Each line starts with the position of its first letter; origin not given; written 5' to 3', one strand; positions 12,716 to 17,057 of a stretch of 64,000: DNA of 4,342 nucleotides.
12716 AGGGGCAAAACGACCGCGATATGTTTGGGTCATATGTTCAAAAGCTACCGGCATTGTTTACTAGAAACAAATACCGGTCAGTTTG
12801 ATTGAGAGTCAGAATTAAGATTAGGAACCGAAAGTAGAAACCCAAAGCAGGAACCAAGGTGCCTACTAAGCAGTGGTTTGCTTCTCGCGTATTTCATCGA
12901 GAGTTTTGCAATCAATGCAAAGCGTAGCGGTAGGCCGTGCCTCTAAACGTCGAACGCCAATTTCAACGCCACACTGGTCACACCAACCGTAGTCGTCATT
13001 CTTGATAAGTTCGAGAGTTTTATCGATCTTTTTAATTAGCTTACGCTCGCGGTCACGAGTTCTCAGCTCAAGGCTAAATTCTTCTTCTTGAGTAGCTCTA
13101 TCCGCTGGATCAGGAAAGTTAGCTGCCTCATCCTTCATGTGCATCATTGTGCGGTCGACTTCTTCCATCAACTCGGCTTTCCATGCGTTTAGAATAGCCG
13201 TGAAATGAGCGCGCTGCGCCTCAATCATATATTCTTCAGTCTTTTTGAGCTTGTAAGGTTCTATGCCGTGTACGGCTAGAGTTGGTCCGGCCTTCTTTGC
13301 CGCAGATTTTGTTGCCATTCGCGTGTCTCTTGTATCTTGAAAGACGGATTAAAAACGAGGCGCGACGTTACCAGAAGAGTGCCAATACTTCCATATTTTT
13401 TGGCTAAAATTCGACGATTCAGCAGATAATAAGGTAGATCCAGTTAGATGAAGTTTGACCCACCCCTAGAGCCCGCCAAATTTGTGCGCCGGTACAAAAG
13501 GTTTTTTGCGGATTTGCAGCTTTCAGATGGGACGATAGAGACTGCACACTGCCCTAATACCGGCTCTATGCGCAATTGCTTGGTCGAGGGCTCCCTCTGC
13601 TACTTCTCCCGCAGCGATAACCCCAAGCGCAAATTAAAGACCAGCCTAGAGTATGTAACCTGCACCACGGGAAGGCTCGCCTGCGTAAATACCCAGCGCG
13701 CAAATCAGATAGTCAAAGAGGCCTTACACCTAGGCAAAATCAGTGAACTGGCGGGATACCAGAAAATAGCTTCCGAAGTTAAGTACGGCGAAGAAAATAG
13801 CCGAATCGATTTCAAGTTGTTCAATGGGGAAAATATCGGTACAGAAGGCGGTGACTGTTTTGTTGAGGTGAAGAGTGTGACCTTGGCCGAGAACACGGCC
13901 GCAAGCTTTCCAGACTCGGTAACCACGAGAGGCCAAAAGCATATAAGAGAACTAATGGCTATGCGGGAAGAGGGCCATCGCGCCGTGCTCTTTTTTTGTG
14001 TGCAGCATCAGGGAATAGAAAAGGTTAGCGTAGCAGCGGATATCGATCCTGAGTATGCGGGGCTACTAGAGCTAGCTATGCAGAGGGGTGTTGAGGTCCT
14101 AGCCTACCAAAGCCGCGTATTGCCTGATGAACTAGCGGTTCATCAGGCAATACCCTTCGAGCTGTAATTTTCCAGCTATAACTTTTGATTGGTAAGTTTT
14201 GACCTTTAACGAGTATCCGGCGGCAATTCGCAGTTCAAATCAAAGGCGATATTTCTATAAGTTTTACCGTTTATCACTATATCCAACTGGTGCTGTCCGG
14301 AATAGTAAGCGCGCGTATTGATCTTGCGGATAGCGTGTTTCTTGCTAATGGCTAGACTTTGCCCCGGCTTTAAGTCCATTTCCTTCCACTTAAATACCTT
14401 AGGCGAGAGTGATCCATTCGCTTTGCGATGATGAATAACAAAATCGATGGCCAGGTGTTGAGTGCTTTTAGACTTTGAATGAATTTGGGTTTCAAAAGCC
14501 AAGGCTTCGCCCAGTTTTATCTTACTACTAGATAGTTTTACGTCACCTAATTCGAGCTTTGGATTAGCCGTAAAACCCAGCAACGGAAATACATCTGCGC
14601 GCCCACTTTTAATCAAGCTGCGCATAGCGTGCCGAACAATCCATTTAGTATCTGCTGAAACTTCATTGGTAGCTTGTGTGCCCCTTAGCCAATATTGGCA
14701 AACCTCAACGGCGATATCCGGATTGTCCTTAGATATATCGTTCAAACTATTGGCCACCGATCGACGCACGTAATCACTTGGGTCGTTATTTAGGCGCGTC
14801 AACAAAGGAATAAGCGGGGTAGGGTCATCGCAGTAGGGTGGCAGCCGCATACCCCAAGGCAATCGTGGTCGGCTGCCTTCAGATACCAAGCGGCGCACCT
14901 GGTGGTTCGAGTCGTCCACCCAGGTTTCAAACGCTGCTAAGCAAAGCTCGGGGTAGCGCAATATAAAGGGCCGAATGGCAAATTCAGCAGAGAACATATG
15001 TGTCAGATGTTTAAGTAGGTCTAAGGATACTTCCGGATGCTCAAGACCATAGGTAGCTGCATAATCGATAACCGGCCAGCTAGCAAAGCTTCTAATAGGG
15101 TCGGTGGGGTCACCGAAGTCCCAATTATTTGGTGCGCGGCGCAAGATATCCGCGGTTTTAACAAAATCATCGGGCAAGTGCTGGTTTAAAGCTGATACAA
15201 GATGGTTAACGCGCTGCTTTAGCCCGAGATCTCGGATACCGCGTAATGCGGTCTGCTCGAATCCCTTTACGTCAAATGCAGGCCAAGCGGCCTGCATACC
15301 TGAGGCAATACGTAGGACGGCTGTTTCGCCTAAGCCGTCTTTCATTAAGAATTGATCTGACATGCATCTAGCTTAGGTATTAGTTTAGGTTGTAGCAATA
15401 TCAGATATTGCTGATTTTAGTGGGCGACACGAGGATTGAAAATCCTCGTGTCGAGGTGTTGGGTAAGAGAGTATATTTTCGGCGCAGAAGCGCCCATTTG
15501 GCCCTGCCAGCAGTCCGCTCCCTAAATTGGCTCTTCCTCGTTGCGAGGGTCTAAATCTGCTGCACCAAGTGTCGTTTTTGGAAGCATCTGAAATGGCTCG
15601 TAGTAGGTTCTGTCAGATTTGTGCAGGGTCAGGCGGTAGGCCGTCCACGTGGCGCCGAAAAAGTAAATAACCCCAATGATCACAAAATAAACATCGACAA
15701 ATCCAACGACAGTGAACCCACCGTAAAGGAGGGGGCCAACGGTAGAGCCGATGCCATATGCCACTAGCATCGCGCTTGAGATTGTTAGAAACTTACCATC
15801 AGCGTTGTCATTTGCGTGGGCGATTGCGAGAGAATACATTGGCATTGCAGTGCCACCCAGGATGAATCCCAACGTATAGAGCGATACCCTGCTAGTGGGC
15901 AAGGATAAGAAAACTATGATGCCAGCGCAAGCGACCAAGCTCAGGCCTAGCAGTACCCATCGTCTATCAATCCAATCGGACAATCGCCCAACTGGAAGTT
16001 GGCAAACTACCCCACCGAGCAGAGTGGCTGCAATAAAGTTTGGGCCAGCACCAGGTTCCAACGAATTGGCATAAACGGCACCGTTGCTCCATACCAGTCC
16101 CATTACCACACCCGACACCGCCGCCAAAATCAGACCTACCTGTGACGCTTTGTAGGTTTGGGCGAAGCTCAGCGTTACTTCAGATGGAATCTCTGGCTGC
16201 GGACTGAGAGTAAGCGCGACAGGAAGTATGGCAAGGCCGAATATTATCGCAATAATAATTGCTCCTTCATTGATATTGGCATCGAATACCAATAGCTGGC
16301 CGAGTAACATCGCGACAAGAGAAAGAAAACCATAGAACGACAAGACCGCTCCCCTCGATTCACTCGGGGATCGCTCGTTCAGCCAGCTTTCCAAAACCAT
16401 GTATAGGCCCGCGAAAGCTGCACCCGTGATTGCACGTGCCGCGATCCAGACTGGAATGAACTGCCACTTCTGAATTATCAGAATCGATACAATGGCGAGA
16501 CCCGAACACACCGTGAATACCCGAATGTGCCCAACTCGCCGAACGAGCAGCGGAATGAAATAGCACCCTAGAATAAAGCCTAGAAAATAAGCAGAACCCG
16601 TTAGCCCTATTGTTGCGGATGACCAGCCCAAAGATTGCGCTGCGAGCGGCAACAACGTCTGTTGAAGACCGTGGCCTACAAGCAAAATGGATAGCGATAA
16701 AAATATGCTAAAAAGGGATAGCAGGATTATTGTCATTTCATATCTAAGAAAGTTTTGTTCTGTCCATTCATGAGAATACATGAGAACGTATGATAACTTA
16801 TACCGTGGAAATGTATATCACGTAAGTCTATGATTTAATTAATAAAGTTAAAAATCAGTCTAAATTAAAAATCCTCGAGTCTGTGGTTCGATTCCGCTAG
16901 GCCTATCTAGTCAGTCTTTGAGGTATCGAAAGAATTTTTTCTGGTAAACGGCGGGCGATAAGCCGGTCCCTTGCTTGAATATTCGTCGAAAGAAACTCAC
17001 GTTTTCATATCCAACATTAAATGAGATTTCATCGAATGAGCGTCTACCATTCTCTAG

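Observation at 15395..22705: Array of eight decayed tRNA-Phe(GAA) 3'-half copies dividing a 7-kb accessory region into seven tiny gene modules, with no integrase and no intact tRNA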

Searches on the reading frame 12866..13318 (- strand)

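Call 79: search_protein_families(library=pfam, proteins=[window:12866-13318:-], max_evalue=0.1)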
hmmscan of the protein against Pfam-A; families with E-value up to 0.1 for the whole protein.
window:12866-13318:- (150 aa): 3 families
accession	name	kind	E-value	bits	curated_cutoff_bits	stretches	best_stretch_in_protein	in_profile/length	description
PF21157.2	DksA_N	-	1.2e-33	115.6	27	1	35-105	1-71/71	DnaK suppressor protein DksA, N-terminal domain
PF01258.23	zf-dskA_traR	-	8.2e-12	45.4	24.9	1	109-139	2-32/36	Prokaryotic dksA/traR C4-type zinc finger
PF07710.16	P53_tetramer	-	0.087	12.7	20.7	0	75-104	6-34/42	P53 tetramerisation motif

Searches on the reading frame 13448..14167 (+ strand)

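Call 7: search_protein_families(library=pfam, proteins=[window:13448-14167:+], max_evalue=0.01)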
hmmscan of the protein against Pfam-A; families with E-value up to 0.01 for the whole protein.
window:13448-14167:+ (239 aa): 2 families
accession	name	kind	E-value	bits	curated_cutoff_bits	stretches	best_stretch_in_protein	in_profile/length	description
PF03749.19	SfsA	-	1.5e-47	161.3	22.8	1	83-227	1-137/138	Sugar fermentation stimulation protein RE domain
PF17746.7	SfsA_N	-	3.8e-21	75.4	25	1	13-80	1-63/63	SfsA N-terminal OB domain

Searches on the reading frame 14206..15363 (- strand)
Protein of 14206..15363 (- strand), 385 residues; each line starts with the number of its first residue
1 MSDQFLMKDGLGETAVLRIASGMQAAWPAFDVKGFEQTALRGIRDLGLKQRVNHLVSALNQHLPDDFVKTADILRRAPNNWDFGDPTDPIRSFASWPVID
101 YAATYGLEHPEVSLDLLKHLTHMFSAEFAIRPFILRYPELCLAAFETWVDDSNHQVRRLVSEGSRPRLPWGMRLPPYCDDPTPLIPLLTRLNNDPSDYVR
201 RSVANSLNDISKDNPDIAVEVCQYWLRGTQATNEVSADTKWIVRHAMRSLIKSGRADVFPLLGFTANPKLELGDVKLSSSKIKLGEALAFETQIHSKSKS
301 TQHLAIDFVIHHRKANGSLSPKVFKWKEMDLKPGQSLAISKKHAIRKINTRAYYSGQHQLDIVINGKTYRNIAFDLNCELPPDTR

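Call 7: search_protein_families(library=pfam, proteins=[window:14206-15363:-], max_evalue=0.01)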
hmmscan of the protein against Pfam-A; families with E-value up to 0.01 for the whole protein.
window:14206-15363:- (385 aa): 1 family
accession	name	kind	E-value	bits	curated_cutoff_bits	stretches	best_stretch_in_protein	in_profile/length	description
PF02985.28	HEAT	-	2.1e-05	24.8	23.5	1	184-212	1-29/31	HEAT repeat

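Call 12: find_encoding_contigs(protein=window:14206-15363:-, flank=10000, max_places=10)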
Protein window:14206-15363:- (385 aa): no gene with exactly this product is on record in the collection.

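Call 13: find_homologous_proteins(query=window:14206-15363:-)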
Query window:14206-15363:- (385 aa): 7990 proteins with E <= 0.001 among 8000 candidates; the best 120 are listed.
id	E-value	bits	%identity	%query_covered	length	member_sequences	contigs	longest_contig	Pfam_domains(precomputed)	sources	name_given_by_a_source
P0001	3.2e-263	890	100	100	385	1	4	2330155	PF02985.29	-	-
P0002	2.4e-182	624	80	91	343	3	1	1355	-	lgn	-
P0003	2.2e-179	614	70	98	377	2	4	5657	-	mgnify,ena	mgnify:CR=1 FL=1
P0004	4.9e-175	600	68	98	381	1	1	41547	-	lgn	-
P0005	7.4e-173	593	67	98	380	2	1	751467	-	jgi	-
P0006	2.6e-169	581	66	98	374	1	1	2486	-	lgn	-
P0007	1.2e-166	572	64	98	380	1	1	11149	-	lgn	-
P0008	2.6e-165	568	65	98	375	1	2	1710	-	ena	-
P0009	3.1e-164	565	62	98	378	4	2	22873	-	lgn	-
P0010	3.3e-164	564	65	98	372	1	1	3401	-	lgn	-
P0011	8.8e-164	563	63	98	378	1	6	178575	-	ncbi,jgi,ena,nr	ncbi:MAG: DNA alkylation repair protein [Porticoccaceae bacterium]|jgi:3-methyladenine DNA glycosyla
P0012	8.1e-163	560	65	98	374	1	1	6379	PF02985.29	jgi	jgi:3-methyladenine DNA glycosylase AlkC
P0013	5.3e-162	557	63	98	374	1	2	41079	-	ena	-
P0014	6.7e-162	557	64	97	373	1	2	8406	PF08713.18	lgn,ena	-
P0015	6.8e-157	540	62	98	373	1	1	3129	-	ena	-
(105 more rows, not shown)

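Call 19: find_encoding_contigs(protein=P0004, flank=10000, max_places=3)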
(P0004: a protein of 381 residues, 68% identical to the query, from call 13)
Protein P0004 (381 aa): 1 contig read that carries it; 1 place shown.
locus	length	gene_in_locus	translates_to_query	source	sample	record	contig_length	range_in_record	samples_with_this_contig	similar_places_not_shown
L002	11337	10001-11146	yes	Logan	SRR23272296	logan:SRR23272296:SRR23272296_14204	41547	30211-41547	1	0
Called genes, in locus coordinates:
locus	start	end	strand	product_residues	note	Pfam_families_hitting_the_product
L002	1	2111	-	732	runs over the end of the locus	-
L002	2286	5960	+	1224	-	PF02574:S-methyl_trans, PF00809:Pterin_bind, PF02607:B12-binding_2, PF02310:B12-binding, PF02965:Met_synt_B12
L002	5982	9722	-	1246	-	-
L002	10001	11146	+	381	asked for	-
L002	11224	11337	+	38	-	?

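Call 20: find_encoding_contigs(protein=P0005, flank=10000, max_places=3)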
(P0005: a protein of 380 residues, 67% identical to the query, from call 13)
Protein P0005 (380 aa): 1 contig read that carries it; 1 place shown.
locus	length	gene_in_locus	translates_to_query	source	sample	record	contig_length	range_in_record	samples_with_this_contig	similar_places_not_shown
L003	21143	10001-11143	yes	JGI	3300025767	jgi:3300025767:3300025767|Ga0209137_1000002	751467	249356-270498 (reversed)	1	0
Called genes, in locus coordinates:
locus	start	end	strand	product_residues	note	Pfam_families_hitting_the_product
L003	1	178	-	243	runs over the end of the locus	PF01048:PNP_UDP_1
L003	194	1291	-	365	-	PF21088:MS_channel_1st, PF00924:MS_channel_2nd, PF21082:MS_channel_3rd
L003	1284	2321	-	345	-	PF00933:Glyco_hydro_3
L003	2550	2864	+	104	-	PF20549:DUF6763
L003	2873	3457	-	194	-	PF01521:Fe-S_biosyn (faint), PF01106:NifU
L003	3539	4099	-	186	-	-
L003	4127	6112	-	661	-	-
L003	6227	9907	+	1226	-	PF02574:S-methyl_trans, PF00809:Pterin_bind, PF02607:B12-binding_2, PF02310:B12-binding, PF02965:Met_synt_B12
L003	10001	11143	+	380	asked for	-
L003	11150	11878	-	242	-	PF17746:SfsA_N, PF03749:SfsA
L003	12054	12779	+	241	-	PF21157:DksA_N, PF01258:zf-dskA_traR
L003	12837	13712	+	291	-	PF00749:tRNA-synt_1c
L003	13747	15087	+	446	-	PF01743:PolyA_pol, PF12627:PolyA_pol_RNAbd, PF12626:PolyA_pol_arg_C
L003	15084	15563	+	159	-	PF01288:HPPK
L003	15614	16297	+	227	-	PF01712:dNK, PF13238:AAA_18, PF13671:AAA_33 (weak), PF02223:Thymidylate_kin (faint)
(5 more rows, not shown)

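Call 21: find_encoding_contigs(protein=P0011, flank=10000, max_places=3)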
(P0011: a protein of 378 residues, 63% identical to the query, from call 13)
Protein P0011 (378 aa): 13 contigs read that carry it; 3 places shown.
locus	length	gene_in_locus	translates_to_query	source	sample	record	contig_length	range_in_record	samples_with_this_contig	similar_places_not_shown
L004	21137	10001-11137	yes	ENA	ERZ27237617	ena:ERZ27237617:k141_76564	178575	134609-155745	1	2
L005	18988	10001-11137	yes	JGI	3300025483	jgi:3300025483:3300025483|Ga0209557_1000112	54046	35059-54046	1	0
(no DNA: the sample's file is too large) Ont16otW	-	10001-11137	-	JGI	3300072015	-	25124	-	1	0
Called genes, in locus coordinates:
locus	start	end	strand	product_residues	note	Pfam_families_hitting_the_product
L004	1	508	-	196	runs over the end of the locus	-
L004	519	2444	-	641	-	-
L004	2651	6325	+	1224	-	PF02574:S-methyl_trans, PF00809:Pterin_bind, PF02607:B12-binding_2, PF02310:B12-binding, PF02965:Met_synt_B12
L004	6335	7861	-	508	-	-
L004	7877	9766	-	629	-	-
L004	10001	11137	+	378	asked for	-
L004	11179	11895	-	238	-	PF17746:SfsA_N, PF03749:SfsA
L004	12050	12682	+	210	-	-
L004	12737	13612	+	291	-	PF00749:tRNA-synt_1c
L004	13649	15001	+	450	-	PF01743:PolyA_pol, PF12627:PolyA_pol_RNAbd, PF12626:PolyA_pol_arg_C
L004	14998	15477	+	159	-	PF01288:HPPK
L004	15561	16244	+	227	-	PF01712:dNK, PF13238:AAA_18, PF13671:AAA_33 (weak), PF02223:Thymidylate_kin (faint)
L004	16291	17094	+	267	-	PF02548:Pantoate_transf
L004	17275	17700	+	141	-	PF13778:DUF4174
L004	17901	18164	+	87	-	PF19649:DUF6152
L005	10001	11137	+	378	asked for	-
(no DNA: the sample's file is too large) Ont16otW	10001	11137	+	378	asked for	-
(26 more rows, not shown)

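Call 29: find_related_loci(query=A2, collection=genome_contigs, flank=10000)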
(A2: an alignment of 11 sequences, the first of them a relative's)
Query A2 (385 aa) in genome_contigs; peptide patterns used: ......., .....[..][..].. (x = any residue, [..] = any of these).
600 stretches matched a pattern (row limit reached: there are more); 584 encode a relative of the query (tblastn E <= 1e-3); the best 80 are kept; 80 distinct loci.
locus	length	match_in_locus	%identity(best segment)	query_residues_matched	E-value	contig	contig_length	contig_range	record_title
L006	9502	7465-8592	63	1-378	2e-169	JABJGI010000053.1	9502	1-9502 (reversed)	MAG: Porticoccaceae bacterium isolate SI074_bin145 k141_2289227, whole genome shotgun sequence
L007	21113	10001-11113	51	1-377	4e-126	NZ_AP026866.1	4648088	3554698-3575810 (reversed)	Oceaniferula spumae strain NT6N chromosome, complete genome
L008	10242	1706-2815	47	1-376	9e-118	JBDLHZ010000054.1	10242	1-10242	MAG: Verrucomicrobiota bacterium isolate MAG007 MAG007_54, whole genome shotgun sequence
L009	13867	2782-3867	48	6-374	1e-115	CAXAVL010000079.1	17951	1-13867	MAG TPA_asm: uncultured Cellvibrio sp. isolate ERR599368_metabat2_19 genome assembly, contig: ERZ2772639.728, whole geno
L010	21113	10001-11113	47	1-377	8e-115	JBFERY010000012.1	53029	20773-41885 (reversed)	MAG: Oceaniferula sp. isolate Mix_mud06.2021.04.3 k141_826744_length_53029_cov_12.4954, whole genome shotgun sequence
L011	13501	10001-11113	48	1-376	1e-114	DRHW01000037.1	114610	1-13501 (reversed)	MAG TPA_asm: Methylophaga sp. isolate HyVt-379 HyVt-379_k145_811526, whole genome shotgun sequence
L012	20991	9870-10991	45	2-377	3e-114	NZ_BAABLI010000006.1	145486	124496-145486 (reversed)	Corallincola platygyrae strain JCM 18796 sequence06, whole genome shotgun sequence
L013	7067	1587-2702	46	1-378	2e-113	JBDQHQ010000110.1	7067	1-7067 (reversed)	MAG: Akkermansiaceae bacterium isolate SFB_27D_18OOND_coas_43 k141_3796366_length_7067_cov_241.3510, whole genome shotgu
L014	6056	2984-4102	47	1-377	4e-113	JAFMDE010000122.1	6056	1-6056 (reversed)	MAG: Akkermansiaceae bacterium isolate CPBay_Spr30G08_46 NODE_8851_length_6056_cov_6.966672, whole genome shotgun sequen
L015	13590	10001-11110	44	1-376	4e-112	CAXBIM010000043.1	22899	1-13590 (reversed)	MAG TPA_asm: uncultured Methylophaga sp. isolate ERR2762111_binner23_Refined_78 genome assembly, contig: ERZ3422204.2963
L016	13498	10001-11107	47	1-376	5e-110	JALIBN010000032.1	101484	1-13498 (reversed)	MAG: Pseudomonadota bacterium isolate MAG-71 FT_SA74731_FT_SPN01265_8_length_101484_cov_12, whole genome shotgun sequenc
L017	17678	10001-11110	46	1-377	1e-109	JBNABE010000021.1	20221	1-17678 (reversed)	MAG: Akkermansiaceae bacterium isolate ME_XS_2302_2_bin_55 ME_XS_2302_2_bin_55_20, whole genome shotgun sequence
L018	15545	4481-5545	48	6-367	7e-110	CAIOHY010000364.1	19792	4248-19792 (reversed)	MAG: uncultured Cellvibrio sp. isolate ErkenSummer_bin-5019 genome assembly, contig: bin-5019:364/669, whole genome shot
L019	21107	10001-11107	45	6-378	4e-108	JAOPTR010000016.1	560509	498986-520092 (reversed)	MAG: Hyphomicrobiales bacterium isolate tPB_Alph1 H3element_contig_776, whole genome shotgun sequence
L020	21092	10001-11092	45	6-377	5e-107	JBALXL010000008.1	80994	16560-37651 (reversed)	MAG: Pseudomonadales bacterium isolate 9NakV-04 NODE_151_length_80994_cov_72.890634, whole genome shotgun sequence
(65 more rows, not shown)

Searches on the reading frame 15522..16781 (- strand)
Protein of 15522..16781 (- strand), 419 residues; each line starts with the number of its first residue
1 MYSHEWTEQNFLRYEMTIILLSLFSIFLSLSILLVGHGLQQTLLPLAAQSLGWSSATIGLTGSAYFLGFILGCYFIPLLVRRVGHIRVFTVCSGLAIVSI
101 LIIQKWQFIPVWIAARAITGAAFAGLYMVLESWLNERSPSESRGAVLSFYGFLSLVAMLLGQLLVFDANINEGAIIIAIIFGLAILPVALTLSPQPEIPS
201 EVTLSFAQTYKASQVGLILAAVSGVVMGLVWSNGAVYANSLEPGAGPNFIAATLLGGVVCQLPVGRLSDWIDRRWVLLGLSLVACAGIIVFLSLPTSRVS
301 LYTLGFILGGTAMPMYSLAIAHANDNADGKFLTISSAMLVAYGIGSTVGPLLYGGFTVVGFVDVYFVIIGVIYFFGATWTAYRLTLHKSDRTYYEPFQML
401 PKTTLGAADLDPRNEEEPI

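Call 7: search_protein_families(library=pfam, proteins=[window:15522-16781:-], max_evalue=0.01)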
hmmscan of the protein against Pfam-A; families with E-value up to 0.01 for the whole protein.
window:15522-16781:- (419 aa): 2 families
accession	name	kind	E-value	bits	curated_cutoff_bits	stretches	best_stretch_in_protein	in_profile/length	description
PF07690.21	MFS_1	-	1.7e-28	100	33.4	2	27-327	2-323/347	Major Facilitator Superfamily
PF00083.30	Sugar_tr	-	1.8e-10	40.7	22.3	1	54-189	44-182/452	Sugar (and other) transporter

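Call 80: search_protein_families(library=ncbifam, proteins=[window:15522-16781:-], max_evalue=0.001)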
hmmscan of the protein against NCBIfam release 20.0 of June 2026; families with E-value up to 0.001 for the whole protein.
window:15522-16781:- (419 aa): 6 families
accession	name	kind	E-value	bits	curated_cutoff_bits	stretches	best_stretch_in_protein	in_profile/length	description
NF002962.0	PRK03633.1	equivalog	1.1e-25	90.5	361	1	29-374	14-362/382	MFS transporter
TIGR00900.1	2A0121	subfamily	1.2e-08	34.7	319.6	1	26-165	215-356/364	H+ Antiporter protein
NF047574.1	opine_export_Sa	equivalog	4e-05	22.8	235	1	37-309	22-312/388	staphylopine family metallophore export MFS transporter CntE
NF052357.1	GlucTporGlcPStph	equivalog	0.00012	21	750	1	46-190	32-173/445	glucose transporter GlcP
TIGR00879.1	SP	subfamily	0.00034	19.3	237.8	1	53-191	96-237/510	sugar porter family MFS transporter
TIGR00895.1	2A0115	subfamily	0.00054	19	418.55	0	6-152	6-148/398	aromatic acid/H+ symport family MFS transporter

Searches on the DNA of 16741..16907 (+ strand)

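Call 35: search_dna_similar(query=window:16741-16907:+, collection=plasmids, mode=distant, max_evalue=1)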
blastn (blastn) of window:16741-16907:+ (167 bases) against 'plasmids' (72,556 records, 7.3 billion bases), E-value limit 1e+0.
Records with a match: 38; places in all: 66; records where one place covers at least 80% of the query: 0.
Best place of each record, by identity: >=99% 10; 95-99% 1; 90-95% 25; 80-90% 2.
By first word of the organism name: Clostridioides 16; Spiroplasma 11; Ruegeria 3; Tritonibacter 2; Enterococcus 1; Klebsiella 1; Acetoanaerobium 1; Azospirillum 1; Monoglobus 1; Fusobacterium 1.
By predicted mobility (MOB-suite, as given by PLSDB): non-mobilizable 37; mobilizable 1.
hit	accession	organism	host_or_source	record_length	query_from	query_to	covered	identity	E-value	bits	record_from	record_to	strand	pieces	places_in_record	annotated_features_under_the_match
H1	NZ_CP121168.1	Enterococcus faecalis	Mus musculus,Lower gastrointestinal ...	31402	93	131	23%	84.6%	4e-2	45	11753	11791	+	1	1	none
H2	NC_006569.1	Ruegeria pomeroyi DSS-3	-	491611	123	157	21%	91.4%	9e-4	51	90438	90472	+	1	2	none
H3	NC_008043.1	Ruegeria sp. TM1040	-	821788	124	157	20%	91.2%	3e-3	49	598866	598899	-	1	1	none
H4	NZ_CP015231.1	Tritonibacter mobilis F1926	cell culture,seawater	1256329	124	157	20%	91.2%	3e-3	49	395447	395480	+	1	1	record has no annotation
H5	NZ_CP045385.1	Ruegeria sp. THAF33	pure culture,Surface of a polyethylene ...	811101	124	157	20%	91.2%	3e-3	49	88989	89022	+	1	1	none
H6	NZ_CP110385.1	Tritonibacter mobilis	-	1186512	124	157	20%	91.2%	3e-3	49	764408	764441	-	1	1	record has no annotation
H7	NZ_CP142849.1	Klebsiella aerogenes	mulberry,mulberry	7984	124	156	20%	87.9%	1e-1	43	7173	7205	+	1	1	none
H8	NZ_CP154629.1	Acetoanaerobium noterae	cell culture,Sludge of a digestion ...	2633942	128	157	18%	93.3%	1e-2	46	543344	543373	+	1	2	none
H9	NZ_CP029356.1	Azospirillum thermophilum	cell culture,hot spring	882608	128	157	18%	90.0%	5e-1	42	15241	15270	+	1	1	none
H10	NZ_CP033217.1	Clostridioides difficile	Homo sapiens,stool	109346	128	157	18%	90.0%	5e-1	42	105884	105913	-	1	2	none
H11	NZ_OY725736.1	Monoglobus pectinilyticus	-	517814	128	157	18%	90.0%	5e-1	42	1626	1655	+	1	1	none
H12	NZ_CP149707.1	Clostridioides difficile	Dog,single cell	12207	128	157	18%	90.0%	5e-1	42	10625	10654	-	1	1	none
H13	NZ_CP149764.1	Clostridioides difficile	Homo sapiens,single cell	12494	128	157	18%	90.0%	5e-1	42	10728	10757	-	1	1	none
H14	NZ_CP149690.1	Clostridioides difficile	-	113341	128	157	18%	90.0%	5e-1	42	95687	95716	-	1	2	none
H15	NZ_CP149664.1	Clostridioides difficile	-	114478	128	157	18%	90.0%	5e-1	42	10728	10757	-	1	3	none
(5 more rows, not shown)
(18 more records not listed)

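Call 36: get_annotated_region(hit=H2, flank=200)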
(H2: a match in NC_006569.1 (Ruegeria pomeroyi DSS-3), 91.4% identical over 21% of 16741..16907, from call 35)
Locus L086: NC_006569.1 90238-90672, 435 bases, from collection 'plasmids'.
description: Ruegeria pomeroyi DSS-3 megaplasmid, complete sequence
organism: Ruegeria pomeroyi DSS-3 (NCBI taxid 246200)
taxonomy: Bacteria; Pseudomonadota; Alphaproteobacteria; Rhodobacterales; Roseobacteraceae; Ruegeria; Ruegeria pomeroyi; Ruegeria pomeroyi DSS-3
host: -; source: -; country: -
typing (MOB-suite, as given by PLSDB): non-mobilizable; replicon rep_cluster_95
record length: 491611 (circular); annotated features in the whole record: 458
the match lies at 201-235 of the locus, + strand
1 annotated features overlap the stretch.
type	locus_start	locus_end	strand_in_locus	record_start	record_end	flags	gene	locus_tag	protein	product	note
CDS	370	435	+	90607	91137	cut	-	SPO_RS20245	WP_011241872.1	DUF6538 domain-containing protein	-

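Call 37: get_annotated_region(hit=H8, flank=200)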
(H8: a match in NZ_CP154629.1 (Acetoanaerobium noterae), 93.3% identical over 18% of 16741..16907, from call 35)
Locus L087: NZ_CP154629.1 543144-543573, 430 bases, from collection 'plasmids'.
description: Acetoanaerobium noterae strain DSL2 plasmid pTPELB2, complete sequence
organism: Acetoanaerobium noterae (NCBI taxid 745369)
taxonomy: Bacteria; Bacillota; Clostridia; Peptostreptococcales; Filifactoraceae; Acetoanaerobium; Acetoanaerobium noterae
host: -; source: cell culture,Sludge of a digestion tower of a wastewater treatment plant; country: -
typing (MOB-suite, as given by PLSDB): non-mobilizable
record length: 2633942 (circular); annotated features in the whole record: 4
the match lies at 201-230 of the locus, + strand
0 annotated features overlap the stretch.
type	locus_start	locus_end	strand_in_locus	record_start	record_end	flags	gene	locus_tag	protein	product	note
